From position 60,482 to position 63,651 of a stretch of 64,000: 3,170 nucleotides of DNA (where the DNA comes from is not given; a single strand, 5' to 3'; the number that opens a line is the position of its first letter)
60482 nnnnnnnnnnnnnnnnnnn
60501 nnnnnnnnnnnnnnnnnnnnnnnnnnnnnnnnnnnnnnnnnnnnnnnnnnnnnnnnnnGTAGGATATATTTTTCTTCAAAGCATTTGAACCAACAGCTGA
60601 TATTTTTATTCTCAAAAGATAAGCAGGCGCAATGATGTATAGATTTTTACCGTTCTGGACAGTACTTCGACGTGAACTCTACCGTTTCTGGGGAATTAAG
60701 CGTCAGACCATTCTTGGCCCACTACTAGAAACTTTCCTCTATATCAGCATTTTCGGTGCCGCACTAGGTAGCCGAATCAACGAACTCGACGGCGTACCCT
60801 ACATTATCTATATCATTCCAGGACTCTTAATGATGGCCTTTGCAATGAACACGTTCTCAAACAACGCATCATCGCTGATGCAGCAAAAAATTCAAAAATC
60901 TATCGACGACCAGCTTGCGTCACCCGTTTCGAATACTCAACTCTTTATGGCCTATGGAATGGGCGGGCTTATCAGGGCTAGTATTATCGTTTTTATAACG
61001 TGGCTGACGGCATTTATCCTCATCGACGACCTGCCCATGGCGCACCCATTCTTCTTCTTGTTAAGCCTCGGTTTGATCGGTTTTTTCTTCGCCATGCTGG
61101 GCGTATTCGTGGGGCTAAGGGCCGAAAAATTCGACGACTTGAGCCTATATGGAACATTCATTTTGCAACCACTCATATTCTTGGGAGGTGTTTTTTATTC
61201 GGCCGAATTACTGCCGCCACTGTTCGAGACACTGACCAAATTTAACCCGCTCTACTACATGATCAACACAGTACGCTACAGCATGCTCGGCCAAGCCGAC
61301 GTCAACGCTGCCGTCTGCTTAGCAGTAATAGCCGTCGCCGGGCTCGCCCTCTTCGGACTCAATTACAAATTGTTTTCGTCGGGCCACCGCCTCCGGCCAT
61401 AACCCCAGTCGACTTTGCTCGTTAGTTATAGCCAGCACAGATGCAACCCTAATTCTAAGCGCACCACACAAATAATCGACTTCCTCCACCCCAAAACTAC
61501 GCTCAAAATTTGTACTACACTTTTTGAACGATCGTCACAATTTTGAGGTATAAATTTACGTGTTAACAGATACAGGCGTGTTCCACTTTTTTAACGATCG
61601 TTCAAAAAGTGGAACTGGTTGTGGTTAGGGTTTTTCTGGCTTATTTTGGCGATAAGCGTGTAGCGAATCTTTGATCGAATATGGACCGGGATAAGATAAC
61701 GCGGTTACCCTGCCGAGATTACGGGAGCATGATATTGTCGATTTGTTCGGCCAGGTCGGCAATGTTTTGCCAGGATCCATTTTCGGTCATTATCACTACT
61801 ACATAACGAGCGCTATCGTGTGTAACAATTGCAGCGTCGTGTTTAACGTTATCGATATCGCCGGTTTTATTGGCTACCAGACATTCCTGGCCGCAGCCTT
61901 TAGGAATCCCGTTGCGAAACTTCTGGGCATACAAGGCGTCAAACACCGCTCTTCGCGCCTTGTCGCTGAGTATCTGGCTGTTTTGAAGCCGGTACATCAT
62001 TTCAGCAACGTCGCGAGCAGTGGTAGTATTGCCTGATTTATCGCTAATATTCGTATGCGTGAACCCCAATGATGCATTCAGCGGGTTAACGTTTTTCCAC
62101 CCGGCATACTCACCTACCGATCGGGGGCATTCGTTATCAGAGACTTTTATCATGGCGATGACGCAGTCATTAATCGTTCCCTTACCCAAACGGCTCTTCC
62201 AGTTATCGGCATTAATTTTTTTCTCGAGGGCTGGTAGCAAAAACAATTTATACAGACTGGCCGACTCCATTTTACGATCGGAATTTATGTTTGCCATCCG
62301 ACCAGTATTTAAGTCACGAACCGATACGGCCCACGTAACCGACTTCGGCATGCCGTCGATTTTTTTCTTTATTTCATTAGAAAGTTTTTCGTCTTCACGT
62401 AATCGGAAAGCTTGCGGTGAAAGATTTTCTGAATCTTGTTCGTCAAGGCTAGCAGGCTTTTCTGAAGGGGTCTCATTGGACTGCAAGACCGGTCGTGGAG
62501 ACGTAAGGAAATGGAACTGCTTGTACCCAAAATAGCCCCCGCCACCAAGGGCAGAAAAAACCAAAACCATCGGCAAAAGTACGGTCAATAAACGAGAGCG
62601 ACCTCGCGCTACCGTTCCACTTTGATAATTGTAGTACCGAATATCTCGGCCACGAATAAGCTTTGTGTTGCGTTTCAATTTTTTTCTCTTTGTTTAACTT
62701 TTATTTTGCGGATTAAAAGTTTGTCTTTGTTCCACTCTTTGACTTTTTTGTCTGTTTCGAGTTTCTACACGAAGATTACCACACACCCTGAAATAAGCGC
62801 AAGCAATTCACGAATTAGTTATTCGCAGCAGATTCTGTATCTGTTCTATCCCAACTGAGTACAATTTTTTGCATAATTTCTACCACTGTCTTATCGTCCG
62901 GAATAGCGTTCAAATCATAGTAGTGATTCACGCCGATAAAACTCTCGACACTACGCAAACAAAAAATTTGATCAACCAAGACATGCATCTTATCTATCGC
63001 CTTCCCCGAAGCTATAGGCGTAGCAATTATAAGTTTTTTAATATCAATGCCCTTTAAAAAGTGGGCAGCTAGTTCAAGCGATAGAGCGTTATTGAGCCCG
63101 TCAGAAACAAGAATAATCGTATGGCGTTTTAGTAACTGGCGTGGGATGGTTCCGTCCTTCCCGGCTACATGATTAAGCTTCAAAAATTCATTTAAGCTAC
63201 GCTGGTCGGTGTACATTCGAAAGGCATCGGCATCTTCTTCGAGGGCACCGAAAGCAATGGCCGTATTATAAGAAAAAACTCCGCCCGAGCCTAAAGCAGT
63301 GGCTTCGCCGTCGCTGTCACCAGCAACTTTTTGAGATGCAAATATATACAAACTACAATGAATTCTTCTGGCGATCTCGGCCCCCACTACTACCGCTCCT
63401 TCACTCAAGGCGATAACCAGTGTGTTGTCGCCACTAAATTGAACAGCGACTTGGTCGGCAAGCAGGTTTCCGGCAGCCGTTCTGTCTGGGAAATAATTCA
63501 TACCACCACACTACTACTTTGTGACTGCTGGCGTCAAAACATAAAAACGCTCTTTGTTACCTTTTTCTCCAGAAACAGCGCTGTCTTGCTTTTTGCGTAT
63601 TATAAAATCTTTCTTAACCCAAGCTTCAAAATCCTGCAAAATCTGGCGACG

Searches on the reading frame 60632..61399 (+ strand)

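Call 77: search_protein_families(library=pfam, proteins=[window:60632-61399:+], max_evalue=0.001)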
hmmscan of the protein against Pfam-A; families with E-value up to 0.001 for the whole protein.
window:60632-61399:+ (256 aa): 2 families
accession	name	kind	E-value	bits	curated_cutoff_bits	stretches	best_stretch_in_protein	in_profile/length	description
PF01061.29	ABC2_membrane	-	1.8e-31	109.8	26.9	1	8-219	3-211/211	ABC-2 type transporter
PF12698.13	ABC2_membrane_3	-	2.4e-11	43.8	31.6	1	58-242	160-343/347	ABC-2 family transporter protein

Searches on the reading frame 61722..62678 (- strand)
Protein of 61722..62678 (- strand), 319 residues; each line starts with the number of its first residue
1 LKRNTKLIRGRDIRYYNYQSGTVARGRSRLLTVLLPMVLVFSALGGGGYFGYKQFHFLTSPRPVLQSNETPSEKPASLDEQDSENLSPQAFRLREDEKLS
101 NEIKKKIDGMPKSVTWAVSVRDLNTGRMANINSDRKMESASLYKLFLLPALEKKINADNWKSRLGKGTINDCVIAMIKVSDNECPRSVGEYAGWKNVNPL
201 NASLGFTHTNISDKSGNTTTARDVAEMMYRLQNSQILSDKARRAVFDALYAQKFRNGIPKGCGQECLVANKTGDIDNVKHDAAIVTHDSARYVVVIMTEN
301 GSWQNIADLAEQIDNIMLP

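Call 77: search_protein_families(library=pfam, proteins=[window:61722-62678:-], max_evalue=0.001)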
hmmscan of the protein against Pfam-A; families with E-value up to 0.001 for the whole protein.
window:61722-62678:- (319 aa): 1 family
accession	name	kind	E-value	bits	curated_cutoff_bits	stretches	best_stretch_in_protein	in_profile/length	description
PF13354.11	Beta-lactamase2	-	1.1e-40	139.8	22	2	168-298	74-214/214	Beta-lactamase enzyme family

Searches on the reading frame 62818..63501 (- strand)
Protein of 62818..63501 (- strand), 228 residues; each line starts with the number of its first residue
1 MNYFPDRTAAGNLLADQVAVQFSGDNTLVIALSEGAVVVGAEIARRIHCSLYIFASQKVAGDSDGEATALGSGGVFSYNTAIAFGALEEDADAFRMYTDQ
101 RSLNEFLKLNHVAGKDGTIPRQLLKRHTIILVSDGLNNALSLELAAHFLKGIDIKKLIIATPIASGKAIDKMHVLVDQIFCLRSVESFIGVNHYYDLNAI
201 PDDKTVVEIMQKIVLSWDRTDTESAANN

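Call 77: search_protein_families(library=pfam, proteins=[window:62818-63501:-], max_evalue=0.001)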
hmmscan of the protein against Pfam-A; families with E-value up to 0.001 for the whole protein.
window:62818-63501:- (228 aa): 1 family
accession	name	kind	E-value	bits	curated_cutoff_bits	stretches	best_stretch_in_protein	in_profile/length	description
PF00156.33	Pribosyltran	-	3.9e-09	36.4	26.3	1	14-187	18-149/158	Phosphoribosyl transferase domain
